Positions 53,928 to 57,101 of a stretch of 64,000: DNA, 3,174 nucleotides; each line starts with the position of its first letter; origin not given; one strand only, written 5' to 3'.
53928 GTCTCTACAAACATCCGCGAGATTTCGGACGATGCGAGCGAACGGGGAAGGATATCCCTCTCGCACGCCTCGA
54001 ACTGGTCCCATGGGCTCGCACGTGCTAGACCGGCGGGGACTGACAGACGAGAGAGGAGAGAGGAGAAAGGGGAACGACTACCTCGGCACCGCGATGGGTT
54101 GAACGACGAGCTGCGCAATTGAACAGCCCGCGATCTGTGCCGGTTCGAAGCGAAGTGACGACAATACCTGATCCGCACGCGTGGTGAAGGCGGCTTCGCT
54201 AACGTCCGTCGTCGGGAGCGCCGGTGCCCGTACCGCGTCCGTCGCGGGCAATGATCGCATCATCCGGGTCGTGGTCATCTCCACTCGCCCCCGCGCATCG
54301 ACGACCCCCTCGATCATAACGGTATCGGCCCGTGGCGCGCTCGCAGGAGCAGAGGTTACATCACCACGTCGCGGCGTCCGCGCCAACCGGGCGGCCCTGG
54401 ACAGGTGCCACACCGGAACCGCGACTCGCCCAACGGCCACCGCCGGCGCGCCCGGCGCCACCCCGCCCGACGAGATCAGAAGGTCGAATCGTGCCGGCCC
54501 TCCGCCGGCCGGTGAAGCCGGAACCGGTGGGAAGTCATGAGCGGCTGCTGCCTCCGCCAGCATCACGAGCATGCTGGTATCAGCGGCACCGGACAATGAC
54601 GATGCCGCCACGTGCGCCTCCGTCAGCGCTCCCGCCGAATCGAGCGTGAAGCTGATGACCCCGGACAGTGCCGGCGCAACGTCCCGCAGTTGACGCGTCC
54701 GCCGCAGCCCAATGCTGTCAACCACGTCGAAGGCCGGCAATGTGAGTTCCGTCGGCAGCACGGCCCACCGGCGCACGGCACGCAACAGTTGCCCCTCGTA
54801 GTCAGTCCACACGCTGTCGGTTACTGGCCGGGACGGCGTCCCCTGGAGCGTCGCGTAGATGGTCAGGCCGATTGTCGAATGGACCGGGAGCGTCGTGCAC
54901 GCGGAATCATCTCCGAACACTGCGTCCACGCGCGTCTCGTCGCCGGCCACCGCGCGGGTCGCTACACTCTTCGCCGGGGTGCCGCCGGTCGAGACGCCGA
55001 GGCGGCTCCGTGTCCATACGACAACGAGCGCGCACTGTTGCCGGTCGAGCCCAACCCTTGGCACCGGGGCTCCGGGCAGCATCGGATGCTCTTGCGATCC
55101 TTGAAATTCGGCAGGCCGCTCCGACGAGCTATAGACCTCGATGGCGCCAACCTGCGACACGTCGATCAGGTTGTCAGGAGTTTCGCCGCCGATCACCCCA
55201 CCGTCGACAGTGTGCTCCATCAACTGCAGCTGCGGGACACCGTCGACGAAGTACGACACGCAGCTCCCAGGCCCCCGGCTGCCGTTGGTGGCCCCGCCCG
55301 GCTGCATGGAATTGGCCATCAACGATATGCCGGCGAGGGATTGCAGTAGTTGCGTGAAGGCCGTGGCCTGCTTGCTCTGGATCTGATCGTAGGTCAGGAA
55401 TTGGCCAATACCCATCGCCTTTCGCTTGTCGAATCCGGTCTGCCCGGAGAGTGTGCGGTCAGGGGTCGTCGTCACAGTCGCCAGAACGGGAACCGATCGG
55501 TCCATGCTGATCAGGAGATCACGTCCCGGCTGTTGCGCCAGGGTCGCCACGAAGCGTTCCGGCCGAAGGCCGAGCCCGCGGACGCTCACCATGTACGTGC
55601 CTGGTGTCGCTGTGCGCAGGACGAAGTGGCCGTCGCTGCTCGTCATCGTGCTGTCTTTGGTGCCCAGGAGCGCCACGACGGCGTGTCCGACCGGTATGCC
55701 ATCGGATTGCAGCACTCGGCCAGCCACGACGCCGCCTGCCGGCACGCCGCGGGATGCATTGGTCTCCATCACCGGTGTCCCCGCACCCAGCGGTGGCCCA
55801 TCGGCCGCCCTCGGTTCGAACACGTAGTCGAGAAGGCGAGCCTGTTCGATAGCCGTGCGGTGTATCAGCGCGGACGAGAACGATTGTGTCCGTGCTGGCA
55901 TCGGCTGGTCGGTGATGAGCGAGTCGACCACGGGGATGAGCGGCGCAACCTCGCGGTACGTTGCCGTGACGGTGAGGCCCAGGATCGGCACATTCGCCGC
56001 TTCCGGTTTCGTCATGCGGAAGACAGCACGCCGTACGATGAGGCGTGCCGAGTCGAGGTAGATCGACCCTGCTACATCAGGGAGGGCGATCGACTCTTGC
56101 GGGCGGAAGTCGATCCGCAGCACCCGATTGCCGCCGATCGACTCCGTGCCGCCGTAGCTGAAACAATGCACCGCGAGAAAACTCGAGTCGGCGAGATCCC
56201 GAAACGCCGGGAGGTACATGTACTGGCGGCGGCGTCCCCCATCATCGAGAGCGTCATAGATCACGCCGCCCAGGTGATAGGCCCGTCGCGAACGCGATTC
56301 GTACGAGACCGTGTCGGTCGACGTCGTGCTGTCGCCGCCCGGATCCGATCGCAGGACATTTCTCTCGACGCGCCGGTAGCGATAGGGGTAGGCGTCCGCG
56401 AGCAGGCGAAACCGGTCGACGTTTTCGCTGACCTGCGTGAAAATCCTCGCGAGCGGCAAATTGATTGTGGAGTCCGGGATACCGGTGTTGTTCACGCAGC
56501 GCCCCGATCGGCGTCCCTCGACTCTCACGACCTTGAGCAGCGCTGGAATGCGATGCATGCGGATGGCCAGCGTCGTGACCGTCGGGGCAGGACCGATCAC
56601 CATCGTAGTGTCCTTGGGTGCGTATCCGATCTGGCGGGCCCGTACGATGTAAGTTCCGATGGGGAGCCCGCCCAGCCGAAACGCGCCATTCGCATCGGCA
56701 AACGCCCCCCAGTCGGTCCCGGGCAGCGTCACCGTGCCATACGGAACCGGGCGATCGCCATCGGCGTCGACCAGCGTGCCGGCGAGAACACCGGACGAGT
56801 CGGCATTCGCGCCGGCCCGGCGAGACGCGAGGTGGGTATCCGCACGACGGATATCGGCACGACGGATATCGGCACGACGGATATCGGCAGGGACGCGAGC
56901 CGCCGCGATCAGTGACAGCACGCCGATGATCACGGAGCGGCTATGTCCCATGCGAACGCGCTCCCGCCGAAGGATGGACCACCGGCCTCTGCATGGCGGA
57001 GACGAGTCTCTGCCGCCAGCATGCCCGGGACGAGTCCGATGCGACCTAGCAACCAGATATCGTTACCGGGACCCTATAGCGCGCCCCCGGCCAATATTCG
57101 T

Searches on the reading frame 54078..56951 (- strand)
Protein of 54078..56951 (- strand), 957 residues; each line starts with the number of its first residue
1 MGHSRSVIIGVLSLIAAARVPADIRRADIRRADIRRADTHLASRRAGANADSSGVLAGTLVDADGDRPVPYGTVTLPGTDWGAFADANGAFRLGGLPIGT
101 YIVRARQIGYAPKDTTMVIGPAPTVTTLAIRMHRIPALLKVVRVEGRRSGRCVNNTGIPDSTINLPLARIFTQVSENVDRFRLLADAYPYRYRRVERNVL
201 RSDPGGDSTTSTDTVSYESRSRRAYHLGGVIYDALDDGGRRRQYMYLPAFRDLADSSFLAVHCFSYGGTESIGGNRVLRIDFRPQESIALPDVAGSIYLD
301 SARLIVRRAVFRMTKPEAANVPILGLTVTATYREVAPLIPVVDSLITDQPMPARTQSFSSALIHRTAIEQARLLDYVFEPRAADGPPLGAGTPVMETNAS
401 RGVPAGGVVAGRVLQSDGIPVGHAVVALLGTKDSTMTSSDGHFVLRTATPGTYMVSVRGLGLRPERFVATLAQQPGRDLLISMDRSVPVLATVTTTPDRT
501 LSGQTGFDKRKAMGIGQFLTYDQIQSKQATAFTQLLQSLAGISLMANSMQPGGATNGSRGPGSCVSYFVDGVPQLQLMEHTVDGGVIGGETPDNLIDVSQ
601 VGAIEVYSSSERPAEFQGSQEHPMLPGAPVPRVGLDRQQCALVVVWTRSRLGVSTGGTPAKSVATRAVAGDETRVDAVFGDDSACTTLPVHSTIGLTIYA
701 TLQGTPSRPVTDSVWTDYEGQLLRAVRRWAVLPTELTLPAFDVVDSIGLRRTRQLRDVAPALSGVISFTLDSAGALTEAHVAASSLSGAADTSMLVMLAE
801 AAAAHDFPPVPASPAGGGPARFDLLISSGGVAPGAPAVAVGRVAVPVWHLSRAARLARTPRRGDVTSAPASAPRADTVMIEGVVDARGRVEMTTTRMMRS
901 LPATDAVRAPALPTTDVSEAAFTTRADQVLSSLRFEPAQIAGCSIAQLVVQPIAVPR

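Call 6: search_protein_families(library=pfam, proteins=[window:54078-56951:-], max_evalue=0.01)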
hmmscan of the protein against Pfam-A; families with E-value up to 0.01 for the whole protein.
window:54078-56951:- (957 aa): 4 families
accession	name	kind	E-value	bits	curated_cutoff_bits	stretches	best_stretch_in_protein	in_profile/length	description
PF13620.12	CarboxypepD_reg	-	2.6e-25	89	32.3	2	56-132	2-81/82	Carboxypeptidase regulatory-like domain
PF13715.12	CarbopepD_reg_2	-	1.3e-18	67.2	32.2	2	57-122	2-67/88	CarboxypepD_reg-like domain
PF07715.20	Plug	-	1.7e-06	28.9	23.9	1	517-608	10-92/107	TonB-dependent Receptor Plug Domain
PF09430.16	EMC7_beta-sandw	-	0.0019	18.8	26.6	0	434-461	22-49/122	ER membrane protein complex subunit 7, beta-sandwich domain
